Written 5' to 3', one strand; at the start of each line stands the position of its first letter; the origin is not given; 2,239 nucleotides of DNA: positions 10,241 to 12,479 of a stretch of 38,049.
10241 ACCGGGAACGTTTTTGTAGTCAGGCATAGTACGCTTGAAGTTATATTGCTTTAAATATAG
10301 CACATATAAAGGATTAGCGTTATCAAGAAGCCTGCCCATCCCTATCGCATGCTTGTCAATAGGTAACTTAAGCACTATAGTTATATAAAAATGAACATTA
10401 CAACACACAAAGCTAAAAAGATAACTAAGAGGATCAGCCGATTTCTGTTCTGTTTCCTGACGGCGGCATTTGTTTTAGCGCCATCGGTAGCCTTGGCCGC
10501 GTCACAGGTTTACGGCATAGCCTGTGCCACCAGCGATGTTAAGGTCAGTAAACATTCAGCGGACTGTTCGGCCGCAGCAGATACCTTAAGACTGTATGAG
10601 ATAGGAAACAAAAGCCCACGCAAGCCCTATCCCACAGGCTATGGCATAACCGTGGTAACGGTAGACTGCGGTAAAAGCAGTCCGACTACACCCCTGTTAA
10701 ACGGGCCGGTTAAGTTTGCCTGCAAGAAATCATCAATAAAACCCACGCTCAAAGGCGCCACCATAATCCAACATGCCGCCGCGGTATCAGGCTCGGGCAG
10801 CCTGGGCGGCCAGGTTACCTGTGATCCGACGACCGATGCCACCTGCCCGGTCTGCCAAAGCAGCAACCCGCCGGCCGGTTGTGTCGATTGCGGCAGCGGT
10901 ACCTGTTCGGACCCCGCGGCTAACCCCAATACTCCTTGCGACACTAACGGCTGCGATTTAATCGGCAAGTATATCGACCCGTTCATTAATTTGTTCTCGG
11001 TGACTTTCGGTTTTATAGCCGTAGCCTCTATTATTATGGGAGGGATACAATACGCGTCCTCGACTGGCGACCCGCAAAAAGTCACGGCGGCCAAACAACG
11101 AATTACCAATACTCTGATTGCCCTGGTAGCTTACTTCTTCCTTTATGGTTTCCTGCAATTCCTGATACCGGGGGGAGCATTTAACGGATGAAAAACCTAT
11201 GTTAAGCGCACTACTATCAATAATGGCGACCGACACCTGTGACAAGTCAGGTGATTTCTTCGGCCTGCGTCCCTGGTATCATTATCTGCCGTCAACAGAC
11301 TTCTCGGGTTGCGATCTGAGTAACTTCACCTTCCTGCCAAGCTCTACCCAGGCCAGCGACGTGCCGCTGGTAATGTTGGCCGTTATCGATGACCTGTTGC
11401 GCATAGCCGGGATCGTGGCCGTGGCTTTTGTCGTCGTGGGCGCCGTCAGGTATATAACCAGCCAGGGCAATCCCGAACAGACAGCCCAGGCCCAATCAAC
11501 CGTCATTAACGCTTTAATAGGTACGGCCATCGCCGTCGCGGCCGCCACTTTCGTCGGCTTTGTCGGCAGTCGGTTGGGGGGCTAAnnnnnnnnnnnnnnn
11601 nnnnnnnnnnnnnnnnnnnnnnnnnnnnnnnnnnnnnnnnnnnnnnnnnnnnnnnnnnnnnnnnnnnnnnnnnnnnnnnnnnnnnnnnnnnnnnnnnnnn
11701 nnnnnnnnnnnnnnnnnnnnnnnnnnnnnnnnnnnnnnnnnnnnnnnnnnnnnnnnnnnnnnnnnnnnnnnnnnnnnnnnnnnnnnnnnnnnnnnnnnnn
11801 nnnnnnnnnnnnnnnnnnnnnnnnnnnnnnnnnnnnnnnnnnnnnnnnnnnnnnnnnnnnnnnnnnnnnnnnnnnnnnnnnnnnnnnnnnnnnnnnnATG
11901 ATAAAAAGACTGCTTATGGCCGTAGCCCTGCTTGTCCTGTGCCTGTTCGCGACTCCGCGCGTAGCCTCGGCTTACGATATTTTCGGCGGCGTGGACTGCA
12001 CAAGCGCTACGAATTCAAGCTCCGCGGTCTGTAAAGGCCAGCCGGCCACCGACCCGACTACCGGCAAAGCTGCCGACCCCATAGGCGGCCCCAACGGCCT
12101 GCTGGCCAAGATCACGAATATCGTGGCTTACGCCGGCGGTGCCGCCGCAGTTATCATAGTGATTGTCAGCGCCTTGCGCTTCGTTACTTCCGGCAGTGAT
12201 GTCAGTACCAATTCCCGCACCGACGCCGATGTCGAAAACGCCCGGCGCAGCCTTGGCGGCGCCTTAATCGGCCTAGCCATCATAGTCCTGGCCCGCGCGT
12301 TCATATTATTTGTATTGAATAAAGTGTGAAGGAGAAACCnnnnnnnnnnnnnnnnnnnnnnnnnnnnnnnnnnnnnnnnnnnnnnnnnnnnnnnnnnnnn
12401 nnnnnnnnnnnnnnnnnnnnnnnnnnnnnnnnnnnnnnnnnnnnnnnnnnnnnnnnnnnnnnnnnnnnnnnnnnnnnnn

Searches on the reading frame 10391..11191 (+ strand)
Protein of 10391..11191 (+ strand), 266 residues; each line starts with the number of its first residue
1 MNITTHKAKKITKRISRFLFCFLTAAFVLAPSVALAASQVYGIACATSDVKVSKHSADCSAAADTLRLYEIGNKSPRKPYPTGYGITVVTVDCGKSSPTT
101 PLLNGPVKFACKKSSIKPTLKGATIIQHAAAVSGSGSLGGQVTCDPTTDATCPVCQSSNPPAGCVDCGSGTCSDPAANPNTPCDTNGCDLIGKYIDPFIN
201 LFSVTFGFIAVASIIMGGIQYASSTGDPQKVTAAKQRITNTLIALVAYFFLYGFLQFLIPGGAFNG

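Call 6: search_protein_families(library=pfam, proteins=[window:10391-11191:+], max_evalue=0.01)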
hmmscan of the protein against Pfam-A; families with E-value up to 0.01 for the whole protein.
window:10391-11191:+ (266 aa): 1 family
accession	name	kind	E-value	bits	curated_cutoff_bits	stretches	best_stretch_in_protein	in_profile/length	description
PF18895.5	T4SS_pilin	-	8e-07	29.5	26.6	1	195-257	9-70/71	Type IV secretion system pilin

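Call 7: search_protein_families(library=ncbifam, proteins=[window:10391-11191:+], max_evalue=0.01)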
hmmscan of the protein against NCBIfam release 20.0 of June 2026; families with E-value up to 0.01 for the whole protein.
window:10391-11191:+ (266 aa): 1 family
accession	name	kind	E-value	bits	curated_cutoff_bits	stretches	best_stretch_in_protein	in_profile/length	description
NF045849.1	ICE_MMCAP2_0565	equivalog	4.2e-09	35.9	40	1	189-259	7-77/80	Mbov_0395 family pilin-like conjugal transfer protein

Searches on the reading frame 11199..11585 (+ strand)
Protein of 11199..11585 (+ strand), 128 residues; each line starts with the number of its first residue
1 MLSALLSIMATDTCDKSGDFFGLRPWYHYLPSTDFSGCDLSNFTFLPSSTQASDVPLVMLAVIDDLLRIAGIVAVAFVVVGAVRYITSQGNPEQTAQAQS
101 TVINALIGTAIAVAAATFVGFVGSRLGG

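Call 6: search_protein_families(library=pfam, proteins=[window:11199-11585:+], max_evalue=0.01)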
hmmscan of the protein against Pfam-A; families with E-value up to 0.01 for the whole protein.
window:11199-11585:+ (128 aa): 3 families
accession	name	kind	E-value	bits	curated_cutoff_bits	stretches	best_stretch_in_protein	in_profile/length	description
PF18895.5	T4SS_pilin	-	3e-10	40.5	26.6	1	68-122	18-71/71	Type IV secretion system pilin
PF19607.4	DUF6112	-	0.0019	18.4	25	1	60-119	17-78/88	Family of unknown function (DUF6112)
PF07843.16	DUF1634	-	0.0097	16.4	27.5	0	65-113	3-50/102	Protein of unknown function (DUF1634)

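Call 7: search_protein_families(library=ncbifam, proteins=[window:11199-11585:+], max_evalue=0.01)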
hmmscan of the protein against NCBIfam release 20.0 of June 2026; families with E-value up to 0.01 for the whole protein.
window:11199-11585:+ (128 aa): 1 family
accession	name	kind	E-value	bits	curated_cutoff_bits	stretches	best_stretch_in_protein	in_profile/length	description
NF045849.1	ICE_MMCAP2_0565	equivalog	0.00051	19.7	40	1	67-122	21-76/80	Mbov_0395 family pilin-like conjugal transfer protein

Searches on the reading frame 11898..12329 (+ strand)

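Call 6: search_protein_families(library=pfam, proteins=[window:11898-12329:+], max_evalue=0.01)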
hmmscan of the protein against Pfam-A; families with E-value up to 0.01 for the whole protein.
window:11898-12329:+ (143 aa): 1 family
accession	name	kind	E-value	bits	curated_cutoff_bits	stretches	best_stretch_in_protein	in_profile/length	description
PF18895.5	T4SS_pilin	-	3.6e-05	24.2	26.6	1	66-135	6-67/71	Type IV secretion system pilin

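Call 7: search_protein_families(library=ncbifam, proteins=[window:11898-12329:+], max_evalue=0.01)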
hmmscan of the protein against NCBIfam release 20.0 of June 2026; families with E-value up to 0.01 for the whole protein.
window:11898-12329:+ (143 aa): 1 family
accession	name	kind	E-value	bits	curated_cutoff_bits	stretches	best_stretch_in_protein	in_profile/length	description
NF045849.1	ICE_MMCAP2_0565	equivalog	0.00046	19.8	40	1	68-141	5-78/80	Mbov_0395 family pilin-like conjugal transfer protein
